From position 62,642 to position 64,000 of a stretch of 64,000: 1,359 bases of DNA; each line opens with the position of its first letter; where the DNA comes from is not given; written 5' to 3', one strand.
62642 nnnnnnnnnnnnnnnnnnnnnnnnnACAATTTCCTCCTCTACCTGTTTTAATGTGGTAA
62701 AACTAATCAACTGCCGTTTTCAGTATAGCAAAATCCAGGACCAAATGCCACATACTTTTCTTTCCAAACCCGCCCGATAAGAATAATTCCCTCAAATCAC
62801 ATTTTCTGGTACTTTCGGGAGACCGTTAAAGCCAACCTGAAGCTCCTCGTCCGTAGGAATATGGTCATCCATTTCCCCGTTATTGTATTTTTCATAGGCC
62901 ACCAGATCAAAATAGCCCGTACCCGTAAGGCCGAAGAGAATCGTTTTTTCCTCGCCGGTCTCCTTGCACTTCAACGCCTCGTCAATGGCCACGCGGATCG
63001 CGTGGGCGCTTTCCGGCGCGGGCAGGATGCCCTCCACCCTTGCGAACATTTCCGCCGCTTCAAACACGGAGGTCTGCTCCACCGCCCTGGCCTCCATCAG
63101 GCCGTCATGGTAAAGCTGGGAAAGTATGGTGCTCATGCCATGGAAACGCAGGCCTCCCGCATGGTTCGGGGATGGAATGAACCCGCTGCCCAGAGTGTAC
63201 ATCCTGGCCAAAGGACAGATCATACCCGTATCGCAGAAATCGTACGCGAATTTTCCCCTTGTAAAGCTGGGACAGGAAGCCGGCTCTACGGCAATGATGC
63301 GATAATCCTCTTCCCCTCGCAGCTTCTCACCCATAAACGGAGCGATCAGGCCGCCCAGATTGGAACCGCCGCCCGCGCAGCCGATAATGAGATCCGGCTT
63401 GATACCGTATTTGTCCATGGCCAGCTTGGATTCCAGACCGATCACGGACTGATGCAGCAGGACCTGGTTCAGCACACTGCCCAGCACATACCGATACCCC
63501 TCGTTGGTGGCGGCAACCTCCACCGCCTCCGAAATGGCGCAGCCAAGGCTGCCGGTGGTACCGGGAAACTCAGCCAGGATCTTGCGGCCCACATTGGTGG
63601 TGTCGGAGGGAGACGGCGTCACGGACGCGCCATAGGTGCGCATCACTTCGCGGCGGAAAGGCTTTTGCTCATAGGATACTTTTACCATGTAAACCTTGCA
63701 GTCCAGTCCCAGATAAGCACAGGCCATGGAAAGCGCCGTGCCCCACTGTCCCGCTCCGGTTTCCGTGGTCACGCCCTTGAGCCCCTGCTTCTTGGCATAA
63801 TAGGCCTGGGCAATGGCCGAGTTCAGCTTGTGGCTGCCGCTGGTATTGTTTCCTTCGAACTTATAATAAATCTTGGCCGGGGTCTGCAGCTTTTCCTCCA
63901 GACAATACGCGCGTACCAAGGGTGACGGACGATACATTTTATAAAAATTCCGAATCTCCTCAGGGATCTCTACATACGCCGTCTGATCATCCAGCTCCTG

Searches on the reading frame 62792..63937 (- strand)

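Call 64: search_protein_families(library=pfam, proteins=[window:62792-63937:-], max_evalue=0.01)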
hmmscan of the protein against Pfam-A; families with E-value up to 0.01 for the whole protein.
window:62792-63937:- (381 aa): 1 family
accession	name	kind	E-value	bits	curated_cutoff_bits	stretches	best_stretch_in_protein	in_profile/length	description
PF00291.31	PALP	-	1.2e-41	143.4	35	1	2-339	5-295/295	Pyridoxal-phosphate dependent enzyme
